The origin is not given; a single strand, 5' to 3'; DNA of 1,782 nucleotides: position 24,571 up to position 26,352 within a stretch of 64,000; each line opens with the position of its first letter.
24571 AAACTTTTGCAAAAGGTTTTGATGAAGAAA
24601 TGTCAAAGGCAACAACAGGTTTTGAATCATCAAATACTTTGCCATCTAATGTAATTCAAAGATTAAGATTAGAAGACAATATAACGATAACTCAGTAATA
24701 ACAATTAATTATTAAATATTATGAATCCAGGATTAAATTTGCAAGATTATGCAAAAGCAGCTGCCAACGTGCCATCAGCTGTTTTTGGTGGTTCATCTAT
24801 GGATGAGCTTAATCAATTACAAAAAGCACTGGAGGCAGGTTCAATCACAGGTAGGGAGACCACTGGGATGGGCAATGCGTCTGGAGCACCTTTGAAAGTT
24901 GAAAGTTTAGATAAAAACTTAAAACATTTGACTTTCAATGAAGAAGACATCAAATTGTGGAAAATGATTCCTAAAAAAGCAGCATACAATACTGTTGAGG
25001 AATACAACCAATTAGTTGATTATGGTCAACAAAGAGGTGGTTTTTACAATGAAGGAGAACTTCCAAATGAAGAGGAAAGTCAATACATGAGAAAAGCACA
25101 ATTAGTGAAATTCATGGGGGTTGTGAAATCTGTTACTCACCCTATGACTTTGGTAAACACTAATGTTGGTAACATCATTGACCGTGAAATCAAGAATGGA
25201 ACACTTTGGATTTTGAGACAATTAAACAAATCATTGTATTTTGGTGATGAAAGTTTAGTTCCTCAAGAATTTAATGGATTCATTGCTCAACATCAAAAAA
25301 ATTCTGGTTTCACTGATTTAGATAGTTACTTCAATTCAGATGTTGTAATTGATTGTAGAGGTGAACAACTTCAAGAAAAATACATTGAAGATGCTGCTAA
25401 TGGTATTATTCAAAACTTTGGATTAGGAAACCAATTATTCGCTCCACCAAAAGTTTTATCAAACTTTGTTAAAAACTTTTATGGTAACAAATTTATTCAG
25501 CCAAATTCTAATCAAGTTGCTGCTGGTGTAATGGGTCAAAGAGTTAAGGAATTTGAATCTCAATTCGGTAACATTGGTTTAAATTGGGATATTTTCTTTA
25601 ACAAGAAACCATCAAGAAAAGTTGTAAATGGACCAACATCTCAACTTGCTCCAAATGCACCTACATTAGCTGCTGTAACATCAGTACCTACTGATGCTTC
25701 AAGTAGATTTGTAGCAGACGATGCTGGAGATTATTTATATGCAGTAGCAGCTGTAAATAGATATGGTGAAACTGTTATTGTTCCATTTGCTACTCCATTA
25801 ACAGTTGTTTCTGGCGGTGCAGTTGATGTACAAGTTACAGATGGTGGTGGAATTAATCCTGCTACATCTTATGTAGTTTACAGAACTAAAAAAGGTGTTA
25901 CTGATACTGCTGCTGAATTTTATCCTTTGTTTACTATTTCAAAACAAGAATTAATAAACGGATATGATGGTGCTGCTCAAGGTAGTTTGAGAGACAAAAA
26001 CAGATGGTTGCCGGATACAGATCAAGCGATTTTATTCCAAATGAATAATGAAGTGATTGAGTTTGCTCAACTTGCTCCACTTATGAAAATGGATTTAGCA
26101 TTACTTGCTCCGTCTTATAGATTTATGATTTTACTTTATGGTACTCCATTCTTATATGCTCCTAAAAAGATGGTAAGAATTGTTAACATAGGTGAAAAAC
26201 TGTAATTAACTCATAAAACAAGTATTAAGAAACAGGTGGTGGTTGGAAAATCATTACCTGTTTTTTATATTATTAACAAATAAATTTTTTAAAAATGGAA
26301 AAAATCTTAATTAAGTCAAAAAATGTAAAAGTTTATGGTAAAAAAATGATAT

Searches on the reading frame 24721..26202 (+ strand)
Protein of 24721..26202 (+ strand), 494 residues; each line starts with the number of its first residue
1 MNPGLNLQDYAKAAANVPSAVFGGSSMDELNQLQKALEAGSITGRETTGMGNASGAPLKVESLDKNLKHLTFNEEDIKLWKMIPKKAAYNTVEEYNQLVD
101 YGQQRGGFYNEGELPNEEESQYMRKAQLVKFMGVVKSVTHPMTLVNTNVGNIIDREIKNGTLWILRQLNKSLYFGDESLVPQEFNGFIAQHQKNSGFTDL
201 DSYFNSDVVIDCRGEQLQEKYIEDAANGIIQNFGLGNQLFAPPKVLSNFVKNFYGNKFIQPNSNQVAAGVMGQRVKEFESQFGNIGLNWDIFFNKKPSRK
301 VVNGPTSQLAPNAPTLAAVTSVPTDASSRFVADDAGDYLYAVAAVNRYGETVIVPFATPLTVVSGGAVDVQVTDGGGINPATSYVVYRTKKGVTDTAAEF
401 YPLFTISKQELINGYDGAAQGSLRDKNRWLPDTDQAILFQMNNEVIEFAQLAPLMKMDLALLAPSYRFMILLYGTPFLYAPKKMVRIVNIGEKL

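Call 30: search_protein_families(library=phrogs, proteins=[window:24721-26202:+], max_evalue=0.001)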
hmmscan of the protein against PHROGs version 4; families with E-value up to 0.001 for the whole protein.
window:24721-26202:+ (494 aa): 1 family
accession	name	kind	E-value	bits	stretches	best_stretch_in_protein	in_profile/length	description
phrog_752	-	head and packaging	5e-90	303.7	1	25-492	13-470/475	major head protein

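Call 67: search_dna_similar(query=window:24721-26202:+, collection=phages, mode=protein, max_rows=15)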
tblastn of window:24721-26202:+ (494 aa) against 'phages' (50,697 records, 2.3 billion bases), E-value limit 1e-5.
Records with a match: 783; places in all: 783; records where one place covers at least 80% of the query: 769.
Best place of each record, by identity: <60% 783.
By first word of the organism name: Staphylococcus 342; Bacillus 245; Enterococcus 67; Listeria 55; Lactobacillus 27; Bacteroides 6; Thermus 5; Leptospira 5; Brochothrix 4; Mammaliicoccus 3; and 19 more.
By host as written in the record: Staphylococcus aureus 111; - 71; Listeria monocytogenes 44; Bacillus subtilis 27; Staphylococcus sp. 27; Bacillus cereus 26; Staphylococcus carnosus TM300 22; Bacillus thuringiensis subsp. kurstaki 20; and 203 more.
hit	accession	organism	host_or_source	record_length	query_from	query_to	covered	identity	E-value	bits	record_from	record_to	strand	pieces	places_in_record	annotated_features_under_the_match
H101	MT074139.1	Bacteroides phage DAC19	Bacteroides thetaiotaomicron VPI-5487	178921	4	491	99%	46.1%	8e-125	407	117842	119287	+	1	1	hypothetical protein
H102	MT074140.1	Bacteroides phage DAC20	Bacteroides thetaiotaomicron VPI-5488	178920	4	491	99%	46.1%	8e-125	407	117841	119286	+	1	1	hypothetical protein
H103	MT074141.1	Bacteroides phage DAC22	Bacteroides thetaiotaomicron VPI-5489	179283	4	491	99%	46.1%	8e-125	407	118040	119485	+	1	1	hypothetical protein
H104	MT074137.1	Bacteroides phage DAC16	Bacteroides thetaiotaomicron VPI-5485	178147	4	491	99%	45.9%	1e-124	406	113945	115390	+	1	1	hypothetical protein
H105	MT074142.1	Bacteroides phage DAC23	Bacteroides thetaiotaomicron VPI-5490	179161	4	491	99%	45.9%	1e-124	406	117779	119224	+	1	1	hypothetical protein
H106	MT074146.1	Bacteroides phage SJC03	Bacteroides thetaiotaomicron VPI-5494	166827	4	491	99%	45.5%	2e-124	405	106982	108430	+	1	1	hypothetical protein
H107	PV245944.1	Chryseobacterium phage MA9V-3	Chryseobacterium sp. MA9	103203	3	492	99%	40.8%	7e-109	360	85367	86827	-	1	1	hypothetical protein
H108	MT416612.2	Bacillus phage YungSlug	Bacillus thuringiensis kurstaki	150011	22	494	96%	38.6%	2e-90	307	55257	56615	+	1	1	major capsid protein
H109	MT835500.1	Bacteriophage sp.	human fecal samples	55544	20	493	96%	38.2%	2e-82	284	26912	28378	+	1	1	record has no annotation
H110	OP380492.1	Bacillus phage Nachito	Bacillus sp. ET1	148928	22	490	95%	38.1%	3e-88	301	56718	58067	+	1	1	major capsid protein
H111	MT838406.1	Bacteriophage sp.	human fecal samples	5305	32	492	93%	37.7%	2e-87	298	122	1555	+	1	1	record has no annotation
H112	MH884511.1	Exiguobacterium phage vB_EalM-132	Exiguobacterium alkaliphilum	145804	22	490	95%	36.8%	6e-79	274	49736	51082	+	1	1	hypothetical protein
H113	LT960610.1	Bacillus phage SBSphiC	Bacillus subtilis BEST7003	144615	20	490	95%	36.5%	6e-79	274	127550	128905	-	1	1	record has no annotation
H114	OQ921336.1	Bacillus phage SPO1L1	Bacillus subtilis BEST7003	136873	22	490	95%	36.6%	1e-80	279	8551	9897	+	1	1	hypothetical protein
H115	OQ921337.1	Bacillus phage SPO1L2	Bacillus subtilis BEST7003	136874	22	490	95%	36.6%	1e-80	279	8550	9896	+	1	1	hypothetical protein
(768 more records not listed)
